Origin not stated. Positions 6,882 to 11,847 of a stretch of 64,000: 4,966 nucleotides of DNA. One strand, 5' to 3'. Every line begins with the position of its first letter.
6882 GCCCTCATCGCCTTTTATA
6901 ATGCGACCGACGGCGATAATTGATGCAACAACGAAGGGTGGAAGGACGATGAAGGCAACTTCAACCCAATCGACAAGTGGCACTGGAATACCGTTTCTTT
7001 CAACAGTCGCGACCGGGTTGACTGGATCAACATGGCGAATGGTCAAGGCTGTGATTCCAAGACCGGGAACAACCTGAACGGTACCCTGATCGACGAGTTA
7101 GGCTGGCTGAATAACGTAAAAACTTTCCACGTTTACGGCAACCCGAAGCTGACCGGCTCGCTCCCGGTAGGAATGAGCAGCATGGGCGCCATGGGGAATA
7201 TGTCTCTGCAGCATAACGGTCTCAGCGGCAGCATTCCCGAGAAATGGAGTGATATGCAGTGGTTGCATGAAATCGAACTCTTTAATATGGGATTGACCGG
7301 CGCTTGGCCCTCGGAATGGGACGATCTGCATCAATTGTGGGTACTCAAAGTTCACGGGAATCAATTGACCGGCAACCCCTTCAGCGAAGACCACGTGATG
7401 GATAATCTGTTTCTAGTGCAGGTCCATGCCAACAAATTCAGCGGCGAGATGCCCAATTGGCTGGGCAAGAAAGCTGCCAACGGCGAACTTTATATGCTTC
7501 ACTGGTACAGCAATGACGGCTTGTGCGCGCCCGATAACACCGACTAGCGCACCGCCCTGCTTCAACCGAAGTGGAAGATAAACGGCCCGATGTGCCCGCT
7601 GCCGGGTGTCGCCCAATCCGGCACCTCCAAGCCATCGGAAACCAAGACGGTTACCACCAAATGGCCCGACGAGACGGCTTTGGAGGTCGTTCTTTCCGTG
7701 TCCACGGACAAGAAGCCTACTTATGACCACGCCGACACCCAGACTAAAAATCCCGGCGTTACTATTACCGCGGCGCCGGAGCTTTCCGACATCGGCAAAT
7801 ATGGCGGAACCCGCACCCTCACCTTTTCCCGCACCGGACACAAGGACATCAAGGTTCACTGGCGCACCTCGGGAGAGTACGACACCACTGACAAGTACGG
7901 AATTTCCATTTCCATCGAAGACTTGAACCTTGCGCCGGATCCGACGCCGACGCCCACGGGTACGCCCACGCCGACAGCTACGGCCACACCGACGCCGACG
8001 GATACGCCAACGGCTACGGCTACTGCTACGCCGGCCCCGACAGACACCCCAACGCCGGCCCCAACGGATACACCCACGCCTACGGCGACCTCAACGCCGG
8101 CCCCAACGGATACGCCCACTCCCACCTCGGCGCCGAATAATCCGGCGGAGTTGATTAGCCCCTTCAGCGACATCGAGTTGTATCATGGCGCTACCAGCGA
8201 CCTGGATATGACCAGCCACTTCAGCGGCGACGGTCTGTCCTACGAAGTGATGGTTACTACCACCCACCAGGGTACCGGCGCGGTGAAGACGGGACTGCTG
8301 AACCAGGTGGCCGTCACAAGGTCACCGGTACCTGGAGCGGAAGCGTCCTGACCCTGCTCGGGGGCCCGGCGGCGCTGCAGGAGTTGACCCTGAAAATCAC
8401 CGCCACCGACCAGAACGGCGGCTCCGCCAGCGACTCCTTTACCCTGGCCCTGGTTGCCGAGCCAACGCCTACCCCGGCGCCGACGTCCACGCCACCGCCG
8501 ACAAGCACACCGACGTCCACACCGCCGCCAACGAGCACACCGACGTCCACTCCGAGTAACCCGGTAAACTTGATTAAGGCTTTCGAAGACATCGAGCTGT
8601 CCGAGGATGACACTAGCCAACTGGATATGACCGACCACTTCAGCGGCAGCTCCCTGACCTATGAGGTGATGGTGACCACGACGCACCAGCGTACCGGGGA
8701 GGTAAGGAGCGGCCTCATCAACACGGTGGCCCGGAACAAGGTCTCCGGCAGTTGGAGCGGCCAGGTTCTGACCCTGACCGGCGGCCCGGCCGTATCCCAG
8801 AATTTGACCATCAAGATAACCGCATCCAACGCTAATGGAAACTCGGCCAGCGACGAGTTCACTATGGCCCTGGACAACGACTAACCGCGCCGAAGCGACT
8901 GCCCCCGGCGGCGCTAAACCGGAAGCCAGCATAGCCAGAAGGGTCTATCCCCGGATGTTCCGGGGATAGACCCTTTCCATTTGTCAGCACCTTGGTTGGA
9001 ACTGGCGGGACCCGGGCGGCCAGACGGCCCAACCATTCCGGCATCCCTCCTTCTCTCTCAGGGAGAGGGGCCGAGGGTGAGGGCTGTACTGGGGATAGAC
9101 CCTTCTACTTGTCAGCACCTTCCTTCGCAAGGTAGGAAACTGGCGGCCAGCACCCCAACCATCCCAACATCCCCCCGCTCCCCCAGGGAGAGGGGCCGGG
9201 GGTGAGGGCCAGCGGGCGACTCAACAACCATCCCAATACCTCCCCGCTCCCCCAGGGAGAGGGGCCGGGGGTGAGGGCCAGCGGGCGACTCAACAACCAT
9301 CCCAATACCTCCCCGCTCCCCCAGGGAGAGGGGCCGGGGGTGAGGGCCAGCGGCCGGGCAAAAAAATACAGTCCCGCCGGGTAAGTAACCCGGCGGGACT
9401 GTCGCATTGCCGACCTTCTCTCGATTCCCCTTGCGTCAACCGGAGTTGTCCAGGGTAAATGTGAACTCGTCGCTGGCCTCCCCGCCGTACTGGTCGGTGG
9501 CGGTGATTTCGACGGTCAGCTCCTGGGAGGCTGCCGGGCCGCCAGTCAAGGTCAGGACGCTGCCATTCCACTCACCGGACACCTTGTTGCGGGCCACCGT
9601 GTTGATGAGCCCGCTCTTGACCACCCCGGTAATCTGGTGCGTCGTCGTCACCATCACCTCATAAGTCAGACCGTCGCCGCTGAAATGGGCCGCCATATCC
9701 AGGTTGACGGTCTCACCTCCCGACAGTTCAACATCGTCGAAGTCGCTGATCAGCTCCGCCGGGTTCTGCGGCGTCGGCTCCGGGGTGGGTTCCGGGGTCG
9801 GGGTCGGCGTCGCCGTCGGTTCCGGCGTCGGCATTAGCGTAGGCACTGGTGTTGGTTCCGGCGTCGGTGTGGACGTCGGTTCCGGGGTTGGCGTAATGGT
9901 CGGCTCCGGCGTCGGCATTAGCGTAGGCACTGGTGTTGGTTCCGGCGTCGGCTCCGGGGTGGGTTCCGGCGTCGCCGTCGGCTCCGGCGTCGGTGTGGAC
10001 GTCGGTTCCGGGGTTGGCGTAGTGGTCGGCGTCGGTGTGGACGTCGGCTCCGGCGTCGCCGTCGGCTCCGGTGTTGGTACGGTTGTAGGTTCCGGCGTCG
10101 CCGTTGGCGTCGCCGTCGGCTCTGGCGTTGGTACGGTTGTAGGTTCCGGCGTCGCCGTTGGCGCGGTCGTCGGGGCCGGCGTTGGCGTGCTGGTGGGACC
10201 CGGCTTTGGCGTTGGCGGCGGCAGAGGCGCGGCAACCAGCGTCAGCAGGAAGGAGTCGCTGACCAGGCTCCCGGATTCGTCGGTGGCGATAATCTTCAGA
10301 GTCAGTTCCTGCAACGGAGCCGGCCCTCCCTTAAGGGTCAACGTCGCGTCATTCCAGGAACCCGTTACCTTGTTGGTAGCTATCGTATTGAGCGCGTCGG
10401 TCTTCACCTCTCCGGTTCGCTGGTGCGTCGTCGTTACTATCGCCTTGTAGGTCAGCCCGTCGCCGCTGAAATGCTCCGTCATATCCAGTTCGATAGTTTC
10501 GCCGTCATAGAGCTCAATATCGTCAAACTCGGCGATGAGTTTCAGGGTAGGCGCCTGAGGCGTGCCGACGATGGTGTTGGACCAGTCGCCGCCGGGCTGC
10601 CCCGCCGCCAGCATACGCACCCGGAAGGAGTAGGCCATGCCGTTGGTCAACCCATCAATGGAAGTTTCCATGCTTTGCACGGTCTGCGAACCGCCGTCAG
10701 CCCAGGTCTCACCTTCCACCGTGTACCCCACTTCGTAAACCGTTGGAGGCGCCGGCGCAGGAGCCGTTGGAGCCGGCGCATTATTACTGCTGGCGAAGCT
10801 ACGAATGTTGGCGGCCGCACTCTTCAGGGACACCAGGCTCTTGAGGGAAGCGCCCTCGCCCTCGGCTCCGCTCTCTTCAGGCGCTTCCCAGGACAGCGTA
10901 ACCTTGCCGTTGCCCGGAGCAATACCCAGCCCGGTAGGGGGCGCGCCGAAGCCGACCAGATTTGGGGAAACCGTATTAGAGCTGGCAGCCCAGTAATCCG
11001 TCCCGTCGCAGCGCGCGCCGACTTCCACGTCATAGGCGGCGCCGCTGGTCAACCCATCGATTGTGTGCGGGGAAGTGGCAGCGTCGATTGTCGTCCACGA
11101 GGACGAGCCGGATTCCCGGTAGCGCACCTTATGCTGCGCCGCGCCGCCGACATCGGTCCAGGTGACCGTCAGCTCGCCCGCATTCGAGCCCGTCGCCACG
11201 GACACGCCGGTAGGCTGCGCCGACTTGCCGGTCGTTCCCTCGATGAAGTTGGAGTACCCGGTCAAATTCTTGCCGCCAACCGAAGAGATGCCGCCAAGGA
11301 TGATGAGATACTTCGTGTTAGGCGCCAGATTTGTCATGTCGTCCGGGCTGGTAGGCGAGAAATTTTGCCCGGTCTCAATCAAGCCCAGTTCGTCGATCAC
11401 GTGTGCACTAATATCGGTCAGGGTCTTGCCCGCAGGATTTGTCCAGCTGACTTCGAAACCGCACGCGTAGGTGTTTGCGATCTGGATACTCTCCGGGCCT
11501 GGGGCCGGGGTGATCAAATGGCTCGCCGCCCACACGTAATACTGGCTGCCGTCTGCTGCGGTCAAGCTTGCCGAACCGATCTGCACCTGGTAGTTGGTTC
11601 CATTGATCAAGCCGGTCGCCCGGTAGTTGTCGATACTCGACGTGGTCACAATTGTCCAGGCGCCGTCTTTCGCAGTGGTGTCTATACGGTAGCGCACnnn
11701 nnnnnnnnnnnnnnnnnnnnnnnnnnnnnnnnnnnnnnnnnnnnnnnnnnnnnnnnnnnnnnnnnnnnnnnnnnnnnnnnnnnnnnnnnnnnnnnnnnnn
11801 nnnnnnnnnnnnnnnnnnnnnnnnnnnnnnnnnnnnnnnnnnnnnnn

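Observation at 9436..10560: Three different giant secreted proteins end in the same bipartite module: ~105-aa domain, Pro/Thr linker, ~105-aa domain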

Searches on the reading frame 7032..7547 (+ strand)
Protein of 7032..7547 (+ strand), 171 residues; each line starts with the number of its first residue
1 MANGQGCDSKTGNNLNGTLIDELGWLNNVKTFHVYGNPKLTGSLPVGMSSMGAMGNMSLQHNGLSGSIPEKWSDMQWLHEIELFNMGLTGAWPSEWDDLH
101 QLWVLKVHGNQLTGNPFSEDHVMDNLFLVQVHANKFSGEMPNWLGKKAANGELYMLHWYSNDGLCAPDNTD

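Call 7: search_protein_families(library=pfam, max_evalue=1, proteins=[window:7032-7547:+])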
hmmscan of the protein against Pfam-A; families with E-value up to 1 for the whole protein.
window:7032-7547:+ (171 aa): 3 families
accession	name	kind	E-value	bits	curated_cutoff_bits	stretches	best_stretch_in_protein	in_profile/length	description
PF00560.39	LRR_1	-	3.9e-06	26.4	20.6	0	57-73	5-21/23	Leucine Rich Repeat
PF12799.13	LRR_4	-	0.045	14.5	27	0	58-85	7-33/44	Leucine Rich repeats (2 copies)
PF13855.12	LRR_8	-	0.12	12.6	27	1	57-112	6-61/61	Leucine rich repeat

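Call 8: search_protein_families(library=ncbifam, max_evalue=1, proteins=[window:7032-7547:+])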
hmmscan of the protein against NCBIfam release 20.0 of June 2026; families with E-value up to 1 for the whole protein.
window:7032-7547:+ (171 aa): 1 family
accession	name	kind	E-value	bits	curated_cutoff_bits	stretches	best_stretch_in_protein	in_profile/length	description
NF041400.1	XopAE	equivalog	0.00058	18.9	600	1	19-116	105-201/478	type III secretion system effector XopAE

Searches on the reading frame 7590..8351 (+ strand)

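Call 7: search_protein_families(library=pfam, max_evalue=1, proteins=[window:7590-8351:+])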
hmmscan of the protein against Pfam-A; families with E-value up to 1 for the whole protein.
window:7590-8351:+ (253 aa): 0 families

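Call 8: search_protein_families(library=ncbifam, max_evalue=1, proteins=[window:7590-8351:+])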
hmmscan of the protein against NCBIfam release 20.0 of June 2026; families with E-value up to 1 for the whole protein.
window:7590-8351:+ (253 aa): 3 families
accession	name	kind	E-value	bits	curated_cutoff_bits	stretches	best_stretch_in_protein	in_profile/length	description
NF008975.0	PRK12323.1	equivalog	0.17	10.6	875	1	124-184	434-505/709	DNA polymerase III subunit gamma/tau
NF041620.1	MXAN_5187_fam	hypoth_equivalog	0.19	11.4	200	1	122-185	373-486/601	MXAN_5187 family protein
TIGR03835.1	termin_org_DnaJ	equivalog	0.42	8.9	512.25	1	50-209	176-330/871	terminal organelle assembly protein TopJ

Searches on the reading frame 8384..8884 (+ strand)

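Call 7: search_protein_families(library=pfam, max_evalue=1, proteins=[window:8384-8884:+])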
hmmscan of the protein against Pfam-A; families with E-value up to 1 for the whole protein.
window:8384-8884:+ (166 aa): 2 families
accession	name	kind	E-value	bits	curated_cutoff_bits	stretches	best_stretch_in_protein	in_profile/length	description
PF05345.18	He_PIG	-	0.014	16.3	24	1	129-161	59-93/96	Putative Ig domain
PF06333.17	Med13_C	-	0.73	9.5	26.1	1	25-97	164-236/325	Mediator complex subunit 13 C-terminal domain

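Call 8: search_protein_families(library=ncbifam, max_evalue=1, proteins=[window:8384-8884:+])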
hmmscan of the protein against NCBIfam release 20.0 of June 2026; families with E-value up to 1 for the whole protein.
window:8384-8884:+ (166 aa): 2 families
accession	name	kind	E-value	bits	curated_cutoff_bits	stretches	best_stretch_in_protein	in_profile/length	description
TIGR04526.1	predic_Ig_block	subfamily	0.034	13.1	150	1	26-139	93-193/693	putative immunoglobulin-blocking virulence protein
NF033186.1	internalin_K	exception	0.18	10.2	1100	1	23-61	504-542/604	class 1 internalin InlK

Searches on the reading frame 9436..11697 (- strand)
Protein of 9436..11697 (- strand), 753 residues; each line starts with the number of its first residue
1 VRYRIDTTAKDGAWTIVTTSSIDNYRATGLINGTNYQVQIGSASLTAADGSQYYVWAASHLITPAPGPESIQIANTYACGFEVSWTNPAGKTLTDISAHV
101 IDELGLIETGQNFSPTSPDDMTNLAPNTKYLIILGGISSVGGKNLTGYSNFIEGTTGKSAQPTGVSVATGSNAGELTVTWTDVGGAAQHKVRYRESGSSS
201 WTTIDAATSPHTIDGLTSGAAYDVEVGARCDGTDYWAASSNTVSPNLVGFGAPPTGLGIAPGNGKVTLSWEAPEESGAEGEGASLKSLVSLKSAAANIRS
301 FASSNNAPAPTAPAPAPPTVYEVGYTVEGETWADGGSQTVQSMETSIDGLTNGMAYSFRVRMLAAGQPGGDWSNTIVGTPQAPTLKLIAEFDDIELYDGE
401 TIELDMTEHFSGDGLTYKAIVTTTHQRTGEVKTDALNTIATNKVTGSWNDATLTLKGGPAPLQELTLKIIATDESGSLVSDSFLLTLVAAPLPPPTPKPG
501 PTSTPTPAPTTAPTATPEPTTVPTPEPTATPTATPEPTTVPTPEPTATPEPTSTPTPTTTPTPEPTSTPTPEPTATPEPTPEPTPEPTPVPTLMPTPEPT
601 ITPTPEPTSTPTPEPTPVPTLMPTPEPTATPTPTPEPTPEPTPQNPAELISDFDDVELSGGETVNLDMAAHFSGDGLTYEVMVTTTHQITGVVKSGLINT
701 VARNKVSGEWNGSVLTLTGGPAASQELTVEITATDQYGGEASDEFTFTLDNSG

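Call 7: search_protein_families(library=pfam, max_evalue=1, proteins=[window:9436-11697:-])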
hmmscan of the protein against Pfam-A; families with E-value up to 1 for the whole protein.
window:9436-11697:- (753 aa): 3 families
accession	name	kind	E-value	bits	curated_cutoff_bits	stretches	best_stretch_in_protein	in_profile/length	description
PF16656.11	Pur_ac_phosph_N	-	5.8e-09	36.8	30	1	162-226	1-65/93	Purple acid Phosphatase, N-terminal domain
PF25059.1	FN3_DSCAM-DSCAML_C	-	5.6e-06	27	39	1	188-229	22-65/89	DSCAM/DSCAML C-terminal Fn3-like domain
PF14292.12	SusE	-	0.52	11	25.2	0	401-442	53-90/106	SusE outer membrane protein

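Call 8: search_protein_families(library=ncbifam, max_evalue=1, proteins=[window:9436-11697:-])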
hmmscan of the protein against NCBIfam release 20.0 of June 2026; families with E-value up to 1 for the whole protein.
window:9436-11697:- (753 aa): 1 family
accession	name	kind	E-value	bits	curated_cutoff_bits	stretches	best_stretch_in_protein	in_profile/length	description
NF045522.1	MXAN_2561_fam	equivalog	1.3e-05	24.9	150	1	272-382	171-260/304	MXAN_2561 family MXYO-CTERM-anchored protein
